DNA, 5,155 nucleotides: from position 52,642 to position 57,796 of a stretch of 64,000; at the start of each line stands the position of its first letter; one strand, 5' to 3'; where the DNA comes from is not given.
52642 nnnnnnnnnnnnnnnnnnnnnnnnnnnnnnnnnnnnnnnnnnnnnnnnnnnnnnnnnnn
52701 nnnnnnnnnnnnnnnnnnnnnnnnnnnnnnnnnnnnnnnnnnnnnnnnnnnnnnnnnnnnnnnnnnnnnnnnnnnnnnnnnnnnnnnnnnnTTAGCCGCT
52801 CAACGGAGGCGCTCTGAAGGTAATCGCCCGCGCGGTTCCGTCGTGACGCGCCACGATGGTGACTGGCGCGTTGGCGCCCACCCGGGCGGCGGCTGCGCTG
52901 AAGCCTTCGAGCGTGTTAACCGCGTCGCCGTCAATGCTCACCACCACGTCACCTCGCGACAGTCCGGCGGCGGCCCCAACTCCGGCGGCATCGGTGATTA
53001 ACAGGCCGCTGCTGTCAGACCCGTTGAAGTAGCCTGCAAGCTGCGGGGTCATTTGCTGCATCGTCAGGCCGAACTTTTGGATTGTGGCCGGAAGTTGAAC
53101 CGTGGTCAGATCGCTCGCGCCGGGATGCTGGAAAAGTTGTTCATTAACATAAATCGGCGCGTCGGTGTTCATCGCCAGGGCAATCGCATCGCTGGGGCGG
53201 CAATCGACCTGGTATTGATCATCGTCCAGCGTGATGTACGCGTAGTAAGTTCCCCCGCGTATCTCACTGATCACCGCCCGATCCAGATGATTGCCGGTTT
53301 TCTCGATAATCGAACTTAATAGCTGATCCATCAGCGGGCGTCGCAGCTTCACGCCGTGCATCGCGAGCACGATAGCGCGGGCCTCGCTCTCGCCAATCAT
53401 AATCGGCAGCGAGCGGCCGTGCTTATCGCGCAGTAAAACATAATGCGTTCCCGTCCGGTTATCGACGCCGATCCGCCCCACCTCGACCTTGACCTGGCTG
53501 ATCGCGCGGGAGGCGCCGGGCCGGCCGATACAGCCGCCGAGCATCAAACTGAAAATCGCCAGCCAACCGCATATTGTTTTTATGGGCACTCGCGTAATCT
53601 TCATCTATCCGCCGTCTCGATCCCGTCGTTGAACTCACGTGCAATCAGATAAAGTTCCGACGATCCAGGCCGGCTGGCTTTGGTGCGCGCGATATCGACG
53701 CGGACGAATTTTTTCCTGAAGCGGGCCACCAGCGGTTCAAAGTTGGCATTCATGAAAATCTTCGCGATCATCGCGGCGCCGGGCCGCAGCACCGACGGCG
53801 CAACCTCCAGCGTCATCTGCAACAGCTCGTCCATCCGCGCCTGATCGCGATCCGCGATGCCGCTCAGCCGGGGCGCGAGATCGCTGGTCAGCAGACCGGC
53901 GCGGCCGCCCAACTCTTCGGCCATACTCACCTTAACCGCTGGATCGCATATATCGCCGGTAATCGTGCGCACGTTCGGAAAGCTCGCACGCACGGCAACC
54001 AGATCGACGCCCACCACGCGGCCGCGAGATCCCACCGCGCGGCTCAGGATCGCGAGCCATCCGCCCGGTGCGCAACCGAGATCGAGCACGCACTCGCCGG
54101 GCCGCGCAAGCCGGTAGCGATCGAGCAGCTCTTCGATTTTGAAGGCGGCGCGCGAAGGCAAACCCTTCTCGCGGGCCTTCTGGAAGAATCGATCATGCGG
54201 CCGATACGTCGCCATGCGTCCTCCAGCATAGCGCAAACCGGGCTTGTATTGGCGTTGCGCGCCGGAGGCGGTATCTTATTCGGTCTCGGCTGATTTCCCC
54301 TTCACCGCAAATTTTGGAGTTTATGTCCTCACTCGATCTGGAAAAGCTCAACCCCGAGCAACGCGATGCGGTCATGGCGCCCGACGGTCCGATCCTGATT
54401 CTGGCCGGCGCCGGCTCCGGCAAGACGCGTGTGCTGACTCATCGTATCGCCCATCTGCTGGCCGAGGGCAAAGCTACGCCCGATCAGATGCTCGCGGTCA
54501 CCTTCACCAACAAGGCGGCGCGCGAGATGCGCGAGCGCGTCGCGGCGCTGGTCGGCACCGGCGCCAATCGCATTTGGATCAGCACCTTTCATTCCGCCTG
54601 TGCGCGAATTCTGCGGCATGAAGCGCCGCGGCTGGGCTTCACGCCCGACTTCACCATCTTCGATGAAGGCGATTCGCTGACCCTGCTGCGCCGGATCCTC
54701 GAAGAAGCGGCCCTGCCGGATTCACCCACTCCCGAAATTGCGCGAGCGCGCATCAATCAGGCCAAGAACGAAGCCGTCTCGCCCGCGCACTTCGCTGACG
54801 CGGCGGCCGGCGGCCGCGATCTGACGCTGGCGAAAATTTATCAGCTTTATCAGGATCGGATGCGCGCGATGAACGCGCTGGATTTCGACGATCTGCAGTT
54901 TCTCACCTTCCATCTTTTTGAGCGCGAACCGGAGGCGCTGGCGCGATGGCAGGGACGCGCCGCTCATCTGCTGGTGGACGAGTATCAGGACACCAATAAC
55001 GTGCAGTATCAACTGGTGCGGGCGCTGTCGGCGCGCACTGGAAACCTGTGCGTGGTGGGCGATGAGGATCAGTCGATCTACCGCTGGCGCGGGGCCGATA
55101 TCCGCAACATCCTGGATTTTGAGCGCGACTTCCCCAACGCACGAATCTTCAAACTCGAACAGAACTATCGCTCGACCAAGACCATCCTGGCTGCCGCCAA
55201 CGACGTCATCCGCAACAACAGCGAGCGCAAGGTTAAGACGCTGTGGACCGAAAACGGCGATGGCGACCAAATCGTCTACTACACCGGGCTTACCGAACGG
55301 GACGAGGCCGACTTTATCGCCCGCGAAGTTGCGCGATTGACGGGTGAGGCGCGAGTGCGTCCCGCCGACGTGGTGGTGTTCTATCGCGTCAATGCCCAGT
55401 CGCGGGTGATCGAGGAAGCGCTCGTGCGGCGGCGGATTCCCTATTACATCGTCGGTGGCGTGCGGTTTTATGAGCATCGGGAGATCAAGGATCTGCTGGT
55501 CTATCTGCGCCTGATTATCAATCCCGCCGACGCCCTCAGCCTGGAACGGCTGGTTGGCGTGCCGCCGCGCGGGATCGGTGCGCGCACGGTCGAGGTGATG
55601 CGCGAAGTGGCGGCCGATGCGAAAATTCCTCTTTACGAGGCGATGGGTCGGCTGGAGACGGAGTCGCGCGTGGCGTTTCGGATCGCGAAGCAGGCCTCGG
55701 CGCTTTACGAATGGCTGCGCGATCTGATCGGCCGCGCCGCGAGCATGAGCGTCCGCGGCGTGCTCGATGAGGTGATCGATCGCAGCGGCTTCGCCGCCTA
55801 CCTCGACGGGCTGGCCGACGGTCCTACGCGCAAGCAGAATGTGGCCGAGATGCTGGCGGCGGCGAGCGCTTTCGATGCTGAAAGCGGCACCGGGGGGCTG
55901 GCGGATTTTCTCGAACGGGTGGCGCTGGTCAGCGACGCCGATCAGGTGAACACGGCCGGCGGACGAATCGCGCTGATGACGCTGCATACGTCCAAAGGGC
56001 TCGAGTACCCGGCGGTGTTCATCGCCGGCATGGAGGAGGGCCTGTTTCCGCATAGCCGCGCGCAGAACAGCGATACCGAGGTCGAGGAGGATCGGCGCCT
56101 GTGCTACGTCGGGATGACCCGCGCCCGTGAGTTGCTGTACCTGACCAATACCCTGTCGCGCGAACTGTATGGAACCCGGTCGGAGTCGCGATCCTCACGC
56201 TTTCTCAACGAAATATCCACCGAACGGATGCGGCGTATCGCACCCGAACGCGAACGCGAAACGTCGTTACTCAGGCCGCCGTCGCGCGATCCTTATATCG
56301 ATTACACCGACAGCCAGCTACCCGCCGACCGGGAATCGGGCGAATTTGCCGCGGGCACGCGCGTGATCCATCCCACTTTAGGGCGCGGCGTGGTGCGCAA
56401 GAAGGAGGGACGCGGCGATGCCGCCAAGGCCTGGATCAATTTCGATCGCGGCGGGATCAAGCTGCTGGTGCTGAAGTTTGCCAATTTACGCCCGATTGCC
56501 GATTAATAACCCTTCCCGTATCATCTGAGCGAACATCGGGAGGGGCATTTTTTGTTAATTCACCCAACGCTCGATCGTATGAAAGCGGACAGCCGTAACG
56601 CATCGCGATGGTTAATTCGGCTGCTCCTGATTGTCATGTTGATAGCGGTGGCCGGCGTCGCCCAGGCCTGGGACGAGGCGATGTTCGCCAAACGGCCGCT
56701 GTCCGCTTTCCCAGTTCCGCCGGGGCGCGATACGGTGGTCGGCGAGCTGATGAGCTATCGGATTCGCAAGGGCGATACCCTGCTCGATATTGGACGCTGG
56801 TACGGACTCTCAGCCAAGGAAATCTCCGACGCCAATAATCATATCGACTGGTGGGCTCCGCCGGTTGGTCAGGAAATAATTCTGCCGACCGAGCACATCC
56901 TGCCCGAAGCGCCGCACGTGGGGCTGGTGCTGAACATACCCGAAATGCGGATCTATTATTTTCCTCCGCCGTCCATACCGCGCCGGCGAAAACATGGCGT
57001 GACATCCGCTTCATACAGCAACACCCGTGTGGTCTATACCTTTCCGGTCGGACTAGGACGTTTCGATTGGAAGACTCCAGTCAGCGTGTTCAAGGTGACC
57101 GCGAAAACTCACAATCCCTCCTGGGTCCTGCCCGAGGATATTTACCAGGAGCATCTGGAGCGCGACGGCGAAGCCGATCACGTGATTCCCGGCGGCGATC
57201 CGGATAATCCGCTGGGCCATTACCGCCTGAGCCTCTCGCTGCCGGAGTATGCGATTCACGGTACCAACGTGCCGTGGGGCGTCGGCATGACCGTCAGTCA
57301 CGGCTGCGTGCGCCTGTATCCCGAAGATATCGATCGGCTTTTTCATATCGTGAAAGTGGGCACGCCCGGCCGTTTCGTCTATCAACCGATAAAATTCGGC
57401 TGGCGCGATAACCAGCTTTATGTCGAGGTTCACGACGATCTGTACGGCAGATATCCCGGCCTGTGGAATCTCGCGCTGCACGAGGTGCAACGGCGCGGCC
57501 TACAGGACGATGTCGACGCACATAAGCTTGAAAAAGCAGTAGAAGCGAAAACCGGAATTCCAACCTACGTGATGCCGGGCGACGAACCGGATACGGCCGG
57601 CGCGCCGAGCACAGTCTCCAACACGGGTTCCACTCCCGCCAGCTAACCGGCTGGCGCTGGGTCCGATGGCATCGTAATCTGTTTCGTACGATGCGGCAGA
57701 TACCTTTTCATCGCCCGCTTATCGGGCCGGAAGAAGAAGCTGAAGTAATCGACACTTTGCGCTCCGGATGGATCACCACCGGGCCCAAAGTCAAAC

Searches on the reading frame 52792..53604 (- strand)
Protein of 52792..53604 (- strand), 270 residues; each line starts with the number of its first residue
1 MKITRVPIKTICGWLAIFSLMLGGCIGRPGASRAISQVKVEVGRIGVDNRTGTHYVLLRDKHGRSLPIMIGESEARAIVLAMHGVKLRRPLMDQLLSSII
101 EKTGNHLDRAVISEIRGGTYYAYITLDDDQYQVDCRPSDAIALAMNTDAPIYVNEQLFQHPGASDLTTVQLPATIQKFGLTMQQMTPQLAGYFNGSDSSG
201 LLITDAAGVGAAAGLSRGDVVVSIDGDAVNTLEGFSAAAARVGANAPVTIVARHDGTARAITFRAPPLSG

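Call 42: search_protein_families(library=pfam, proteins=[window:52792-53604:-])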
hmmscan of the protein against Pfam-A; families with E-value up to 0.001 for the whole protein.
window:52792-53604:- (270 aa): 3 families
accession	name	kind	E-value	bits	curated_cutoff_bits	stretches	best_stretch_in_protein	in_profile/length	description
PF02577.19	BFN_dom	-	3.9e-33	114.1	27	1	56-161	1-107/112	Bifunctional nuclease domain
PF13180.12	PDZ_2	-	8.4e-05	23.2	27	1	211-260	26-75/80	PDZ domain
PF17820.7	PDZ_6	-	0.00083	19.5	27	0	206-240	7-41/54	PDZ domain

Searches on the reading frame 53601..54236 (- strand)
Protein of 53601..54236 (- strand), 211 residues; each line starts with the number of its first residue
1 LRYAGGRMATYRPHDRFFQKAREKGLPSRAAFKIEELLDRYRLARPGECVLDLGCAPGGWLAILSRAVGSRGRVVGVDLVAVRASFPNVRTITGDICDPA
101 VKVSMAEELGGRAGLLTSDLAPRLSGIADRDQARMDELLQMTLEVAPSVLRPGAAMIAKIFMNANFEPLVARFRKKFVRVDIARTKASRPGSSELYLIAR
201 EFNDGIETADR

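Call 42: search_protein_families(library=pfam, proteins=[window:53601-54236:-])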
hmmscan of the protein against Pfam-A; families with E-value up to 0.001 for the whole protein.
window:53601-54236:- (211 aa): 4 families
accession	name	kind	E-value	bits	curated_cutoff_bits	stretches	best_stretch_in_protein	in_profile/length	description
PF01728.25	FtsJ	-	1.8e-41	142.5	24.1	1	28-202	3-181/181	FtsJ-like methyltransferase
PF13489.12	Methyltransf_23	-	4.4e-05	23.7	27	1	35-83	10-56/164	Methyltransferase domain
PF13649.12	Methyltransf_25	-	0.00024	22.2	27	1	50-81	1-31/97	Methyltransferase domain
PF13847.12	Methyltransf_31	-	0.00072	19.7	27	0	46-79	3-36/145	Methyltransferase domain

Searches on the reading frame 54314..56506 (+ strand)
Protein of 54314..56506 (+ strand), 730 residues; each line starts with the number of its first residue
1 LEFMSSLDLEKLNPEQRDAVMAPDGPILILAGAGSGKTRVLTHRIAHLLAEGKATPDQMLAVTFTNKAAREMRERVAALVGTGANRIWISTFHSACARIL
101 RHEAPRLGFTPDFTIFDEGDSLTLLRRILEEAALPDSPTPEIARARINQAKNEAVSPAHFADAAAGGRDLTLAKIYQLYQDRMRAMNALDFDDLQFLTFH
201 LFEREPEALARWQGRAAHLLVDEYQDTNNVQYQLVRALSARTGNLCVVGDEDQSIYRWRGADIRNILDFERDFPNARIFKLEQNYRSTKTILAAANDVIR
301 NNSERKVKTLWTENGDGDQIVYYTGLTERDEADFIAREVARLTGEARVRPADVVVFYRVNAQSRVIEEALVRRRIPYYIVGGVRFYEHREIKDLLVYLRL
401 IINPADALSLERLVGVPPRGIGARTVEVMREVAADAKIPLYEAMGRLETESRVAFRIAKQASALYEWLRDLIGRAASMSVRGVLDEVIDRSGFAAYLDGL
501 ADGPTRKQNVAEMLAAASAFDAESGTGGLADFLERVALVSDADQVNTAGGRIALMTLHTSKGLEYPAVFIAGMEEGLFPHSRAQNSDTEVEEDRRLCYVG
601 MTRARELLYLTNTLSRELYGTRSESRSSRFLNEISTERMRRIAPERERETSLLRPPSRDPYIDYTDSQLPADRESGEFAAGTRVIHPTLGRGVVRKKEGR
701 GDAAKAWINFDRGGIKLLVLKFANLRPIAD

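Call 42: search_protein_families(library=pfam, proteins=[window:54314-56506:+])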
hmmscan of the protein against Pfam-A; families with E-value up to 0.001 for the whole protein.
window:54314-56506:+ (730 aa): 7 families
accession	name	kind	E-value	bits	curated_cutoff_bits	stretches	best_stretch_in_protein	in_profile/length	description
PF00580.27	UvrD-helicase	-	1.6e-92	310.5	23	1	12-274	1-271/271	UvrD/REP helicase N-terminal domain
PF13361.12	UvrD_C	-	2.5e-70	238.1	25.6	1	280-612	2-347/350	UvrD-like helicase C-terminal domain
PF13245.12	AAA_19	-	6.2e-27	94.8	25.1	1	16-257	1-132/134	AAA domain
PF13538.12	UvrD_C_2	-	4.8e-10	39.6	27.4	1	553-611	3-52/52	UvrD-like helicase C-terminal domain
PF13604.12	AAA_30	-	4.4e-08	33.5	27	1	11-80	1-70/191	AAA domain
PF01443.25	Viral_helicase1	-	1.8e-06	28.4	21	0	554-610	179-226/228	Viral superfamily 1 RNA helicase core domain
PF21196.3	PcrA_UvrD_tudor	-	0.0002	21.6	23.9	1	681-723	2-44/48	PcrA/UvrD tudor domain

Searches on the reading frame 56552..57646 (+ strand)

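Call 42: search_protein_families(library=pfam, proteins=[window:56552-57646:+])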
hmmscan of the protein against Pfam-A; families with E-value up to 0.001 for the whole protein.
window:56552-57646:+ (364 aa): 2 families
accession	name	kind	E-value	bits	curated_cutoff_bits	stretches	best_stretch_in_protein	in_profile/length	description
PF03734.19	YkuD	-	9.8e-18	65.6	23.4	1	155-272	17-143/146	L,D-transpeptidase catalytic domain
PF01476.26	LysM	-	1.8e-05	25.1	20.9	1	69-112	1-43/43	LysM domain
